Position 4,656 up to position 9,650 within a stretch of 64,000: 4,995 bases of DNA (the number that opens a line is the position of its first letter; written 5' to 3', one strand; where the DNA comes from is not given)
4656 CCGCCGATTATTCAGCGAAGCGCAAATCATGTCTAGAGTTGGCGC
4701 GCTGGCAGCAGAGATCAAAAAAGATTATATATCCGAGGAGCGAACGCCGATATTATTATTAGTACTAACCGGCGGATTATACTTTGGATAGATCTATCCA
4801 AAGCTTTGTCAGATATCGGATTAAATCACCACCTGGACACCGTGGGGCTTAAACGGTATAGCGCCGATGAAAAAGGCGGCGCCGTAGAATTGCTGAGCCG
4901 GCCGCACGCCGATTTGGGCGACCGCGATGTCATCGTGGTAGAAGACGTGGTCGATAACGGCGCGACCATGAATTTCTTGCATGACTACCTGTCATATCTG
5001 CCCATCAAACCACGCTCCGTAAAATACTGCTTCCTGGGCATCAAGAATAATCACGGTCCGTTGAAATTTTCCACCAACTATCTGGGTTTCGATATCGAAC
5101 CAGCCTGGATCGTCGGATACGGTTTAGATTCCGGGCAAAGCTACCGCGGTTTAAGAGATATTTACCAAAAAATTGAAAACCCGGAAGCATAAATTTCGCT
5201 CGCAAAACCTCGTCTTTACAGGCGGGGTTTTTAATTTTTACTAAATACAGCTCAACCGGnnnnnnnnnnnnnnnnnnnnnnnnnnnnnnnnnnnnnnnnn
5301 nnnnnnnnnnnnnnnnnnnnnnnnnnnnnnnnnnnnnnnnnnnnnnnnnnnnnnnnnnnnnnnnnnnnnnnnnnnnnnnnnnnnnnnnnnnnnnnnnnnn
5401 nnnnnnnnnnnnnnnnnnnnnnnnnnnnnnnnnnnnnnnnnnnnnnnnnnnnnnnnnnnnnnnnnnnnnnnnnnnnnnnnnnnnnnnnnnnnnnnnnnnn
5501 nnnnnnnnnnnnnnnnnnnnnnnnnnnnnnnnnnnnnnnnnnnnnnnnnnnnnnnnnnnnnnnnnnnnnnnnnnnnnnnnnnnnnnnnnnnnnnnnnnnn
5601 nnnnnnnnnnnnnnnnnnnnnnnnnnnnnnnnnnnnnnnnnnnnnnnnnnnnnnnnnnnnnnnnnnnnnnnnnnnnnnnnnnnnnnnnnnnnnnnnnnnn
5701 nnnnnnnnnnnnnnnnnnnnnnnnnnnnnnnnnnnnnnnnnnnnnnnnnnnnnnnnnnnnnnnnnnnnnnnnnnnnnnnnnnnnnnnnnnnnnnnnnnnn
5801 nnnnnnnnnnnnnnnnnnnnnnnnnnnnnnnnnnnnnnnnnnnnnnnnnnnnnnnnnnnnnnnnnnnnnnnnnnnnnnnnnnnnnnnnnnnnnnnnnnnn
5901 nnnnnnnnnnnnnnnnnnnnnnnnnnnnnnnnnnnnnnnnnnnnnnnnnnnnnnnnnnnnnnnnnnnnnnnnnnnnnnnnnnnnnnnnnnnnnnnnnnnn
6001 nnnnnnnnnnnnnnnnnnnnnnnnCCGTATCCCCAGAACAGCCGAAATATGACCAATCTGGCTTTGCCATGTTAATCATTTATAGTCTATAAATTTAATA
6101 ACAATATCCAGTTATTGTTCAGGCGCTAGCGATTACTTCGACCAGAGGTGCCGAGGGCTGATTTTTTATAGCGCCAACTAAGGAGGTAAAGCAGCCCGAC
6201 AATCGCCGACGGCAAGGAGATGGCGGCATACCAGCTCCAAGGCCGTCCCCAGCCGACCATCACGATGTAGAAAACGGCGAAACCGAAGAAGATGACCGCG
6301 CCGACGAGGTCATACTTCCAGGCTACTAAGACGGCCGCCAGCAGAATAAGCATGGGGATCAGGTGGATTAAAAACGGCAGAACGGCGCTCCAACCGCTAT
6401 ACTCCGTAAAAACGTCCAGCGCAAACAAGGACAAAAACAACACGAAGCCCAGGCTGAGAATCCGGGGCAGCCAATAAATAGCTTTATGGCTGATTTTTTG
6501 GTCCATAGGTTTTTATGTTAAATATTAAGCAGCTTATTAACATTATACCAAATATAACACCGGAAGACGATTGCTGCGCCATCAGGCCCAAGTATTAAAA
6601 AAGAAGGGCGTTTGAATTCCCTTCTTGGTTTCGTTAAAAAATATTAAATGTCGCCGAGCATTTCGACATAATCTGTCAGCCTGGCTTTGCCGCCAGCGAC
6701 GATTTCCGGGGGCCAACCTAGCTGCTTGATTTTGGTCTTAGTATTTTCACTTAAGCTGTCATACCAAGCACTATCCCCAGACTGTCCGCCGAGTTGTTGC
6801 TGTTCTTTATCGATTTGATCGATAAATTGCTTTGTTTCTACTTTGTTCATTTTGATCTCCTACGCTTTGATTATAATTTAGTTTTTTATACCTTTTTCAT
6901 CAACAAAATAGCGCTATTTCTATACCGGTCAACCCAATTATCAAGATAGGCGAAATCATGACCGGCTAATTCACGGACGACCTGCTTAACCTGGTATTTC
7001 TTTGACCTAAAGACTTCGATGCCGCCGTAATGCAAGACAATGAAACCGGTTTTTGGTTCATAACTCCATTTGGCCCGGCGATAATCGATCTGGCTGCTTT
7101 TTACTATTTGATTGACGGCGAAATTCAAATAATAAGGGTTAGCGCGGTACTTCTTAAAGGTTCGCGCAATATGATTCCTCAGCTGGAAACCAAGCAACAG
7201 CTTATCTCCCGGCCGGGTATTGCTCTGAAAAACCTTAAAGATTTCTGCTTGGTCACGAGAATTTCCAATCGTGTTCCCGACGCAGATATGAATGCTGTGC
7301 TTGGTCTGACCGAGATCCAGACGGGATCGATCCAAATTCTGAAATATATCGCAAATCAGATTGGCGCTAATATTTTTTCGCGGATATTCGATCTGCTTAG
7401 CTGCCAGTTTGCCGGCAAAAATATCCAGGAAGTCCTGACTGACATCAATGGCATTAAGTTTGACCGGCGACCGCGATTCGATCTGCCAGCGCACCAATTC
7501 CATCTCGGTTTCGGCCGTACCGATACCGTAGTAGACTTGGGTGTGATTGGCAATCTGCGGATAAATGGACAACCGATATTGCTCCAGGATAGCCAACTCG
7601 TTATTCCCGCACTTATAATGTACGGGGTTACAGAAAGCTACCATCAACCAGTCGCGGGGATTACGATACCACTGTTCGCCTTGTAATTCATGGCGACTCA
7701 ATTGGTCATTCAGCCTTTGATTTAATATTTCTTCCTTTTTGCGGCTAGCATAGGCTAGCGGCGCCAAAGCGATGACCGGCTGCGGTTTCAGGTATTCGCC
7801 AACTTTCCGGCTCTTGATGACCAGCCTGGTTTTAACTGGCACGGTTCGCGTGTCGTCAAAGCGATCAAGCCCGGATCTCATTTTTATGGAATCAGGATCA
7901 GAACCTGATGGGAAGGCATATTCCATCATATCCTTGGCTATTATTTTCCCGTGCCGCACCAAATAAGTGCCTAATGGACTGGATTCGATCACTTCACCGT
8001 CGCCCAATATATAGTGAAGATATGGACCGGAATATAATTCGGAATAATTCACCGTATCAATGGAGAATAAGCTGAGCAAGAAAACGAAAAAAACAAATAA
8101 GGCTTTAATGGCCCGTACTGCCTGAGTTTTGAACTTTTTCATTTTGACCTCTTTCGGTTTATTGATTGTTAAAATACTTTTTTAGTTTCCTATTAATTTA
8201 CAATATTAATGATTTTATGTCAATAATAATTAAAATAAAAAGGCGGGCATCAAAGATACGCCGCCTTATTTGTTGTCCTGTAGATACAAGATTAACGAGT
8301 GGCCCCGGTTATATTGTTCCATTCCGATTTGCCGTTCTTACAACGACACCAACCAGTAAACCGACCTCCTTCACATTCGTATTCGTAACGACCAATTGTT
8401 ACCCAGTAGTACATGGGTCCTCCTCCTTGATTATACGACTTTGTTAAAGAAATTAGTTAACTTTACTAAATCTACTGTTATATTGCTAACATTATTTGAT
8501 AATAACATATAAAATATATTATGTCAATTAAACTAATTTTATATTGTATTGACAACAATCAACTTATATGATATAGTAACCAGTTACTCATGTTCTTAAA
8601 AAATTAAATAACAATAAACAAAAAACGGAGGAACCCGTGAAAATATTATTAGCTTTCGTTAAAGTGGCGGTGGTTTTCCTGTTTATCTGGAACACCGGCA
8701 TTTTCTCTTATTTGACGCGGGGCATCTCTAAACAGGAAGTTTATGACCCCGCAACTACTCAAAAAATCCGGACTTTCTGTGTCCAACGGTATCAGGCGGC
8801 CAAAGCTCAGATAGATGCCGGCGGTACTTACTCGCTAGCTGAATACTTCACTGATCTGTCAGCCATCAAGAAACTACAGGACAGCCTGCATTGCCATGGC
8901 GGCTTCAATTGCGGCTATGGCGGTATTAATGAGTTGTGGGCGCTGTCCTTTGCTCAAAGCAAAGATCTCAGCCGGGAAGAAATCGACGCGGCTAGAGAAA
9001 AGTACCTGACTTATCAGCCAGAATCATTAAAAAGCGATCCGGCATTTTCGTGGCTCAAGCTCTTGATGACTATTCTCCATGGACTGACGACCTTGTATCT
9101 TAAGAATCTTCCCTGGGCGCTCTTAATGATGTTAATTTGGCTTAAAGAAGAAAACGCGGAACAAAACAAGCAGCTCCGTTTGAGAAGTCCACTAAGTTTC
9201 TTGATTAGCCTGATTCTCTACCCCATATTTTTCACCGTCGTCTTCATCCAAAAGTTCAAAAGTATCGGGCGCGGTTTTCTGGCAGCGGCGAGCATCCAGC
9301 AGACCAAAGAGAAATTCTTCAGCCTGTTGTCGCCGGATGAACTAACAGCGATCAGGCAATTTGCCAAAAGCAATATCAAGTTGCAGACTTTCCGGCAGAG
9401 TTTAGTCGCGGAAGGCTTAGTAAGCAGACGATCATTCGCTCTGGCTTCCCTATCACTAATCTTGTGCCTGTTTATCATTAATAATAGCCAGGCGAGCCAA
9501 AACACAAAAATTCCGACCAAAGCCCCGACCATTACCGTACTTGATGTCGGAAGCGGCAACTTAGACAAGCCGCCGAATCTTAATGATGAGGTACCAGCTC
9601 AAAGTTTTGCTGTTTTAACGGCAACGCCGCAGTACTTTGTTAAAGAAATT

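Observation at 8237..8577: Hidden transcription unit for a 40-aa Cys/Trp/Tyr-rich peptide with divergent promoters in a low-GC islet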

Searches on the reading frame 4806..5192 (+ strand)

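Call 87: search_protein_families(library=pfam, proteins=[window:4806-5192:+], max_evalue=0.01)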
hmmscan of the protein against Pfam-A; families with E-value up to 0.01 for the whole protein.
window:4806-5192:+ (128 aa): 1 family
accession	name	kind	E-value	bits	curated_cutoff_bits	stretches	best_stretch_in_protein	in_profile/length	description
PF00156.33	Pribosyltran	-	1.6e-05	24.7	26.3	1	10-109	55-157/158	Phosphoribosyl transferase domain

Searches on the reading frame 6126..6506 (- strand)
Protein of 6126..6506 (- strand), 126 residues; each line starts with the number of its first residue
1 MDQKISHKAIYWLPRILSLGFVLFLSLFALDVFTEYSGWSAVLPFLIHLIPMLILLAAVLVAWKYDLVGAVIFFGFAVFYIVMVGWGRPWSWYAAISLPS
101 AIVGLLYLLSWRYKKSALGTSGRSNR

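Call 7: search_protein_families(library=pfam, proteins=[window:6126-6506:-], max_evalue=1)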
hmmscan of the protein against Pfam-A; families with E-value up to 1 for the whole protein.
window:6126-6506:- (126 aa): 3 families
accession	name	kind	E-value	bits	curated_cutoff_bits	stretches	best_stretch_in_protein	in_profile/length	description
PF24709.1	DUF7670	-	1.2e-29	103.5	29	1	4-116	2-115/118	Domain of unknown function (DUF7670)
PF09843.14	DUF2070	-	0.087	11.6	30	1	16-91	105-180/561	Predicted membrane protein (DUF2070)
PF19845.4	DUF6320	-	0.12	12.6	29.9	1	15-109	70-169/186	Family of unknown function (DUF6320)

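Call 8: search_protein_families(library=ncbifam, proteins=[window:6126-6506:-], max_evalue=1)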
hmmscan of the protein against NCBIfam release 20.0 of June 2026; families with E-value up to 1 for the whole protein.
window:6126-6506:- (126 aa): 0 families

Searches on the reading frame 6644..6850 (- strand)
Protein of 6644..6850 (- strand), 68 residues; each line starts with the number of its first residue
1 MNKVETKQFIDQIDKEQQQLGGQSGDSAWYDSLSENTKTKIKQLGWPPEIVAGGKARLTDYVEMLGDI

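Call 7: search_protein_families(library=pfam, proteins=[window:6644-6850:-], max_evalue=1)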
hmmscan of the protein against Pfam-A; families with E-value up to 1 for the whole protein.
window:6644-6850:- (68 aa): 1 family
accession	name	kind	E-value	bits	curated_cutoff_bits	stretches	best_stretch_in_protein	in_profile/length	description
PF24234.1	KH_BICC1_1st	-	0.023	15.5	27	1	4-67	5-64/77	BICC1, first type I KH domain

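Call 8: search_protein_families(library=ncbifam, proteins=[window:6644-6850:-], max_evalue=1)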
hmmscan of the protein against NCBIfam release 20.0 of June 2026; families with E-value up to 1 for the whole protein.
window:6644-6850:- (68 aa): 0 families

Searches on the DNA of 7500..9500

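Call 6: search_rna_families(source=window, start=7500, end=9500, threshold=evalue, max_evalue=1)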
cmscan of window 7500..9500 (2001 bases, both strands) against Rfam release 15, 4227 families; matches with E-value up to 1: 0.
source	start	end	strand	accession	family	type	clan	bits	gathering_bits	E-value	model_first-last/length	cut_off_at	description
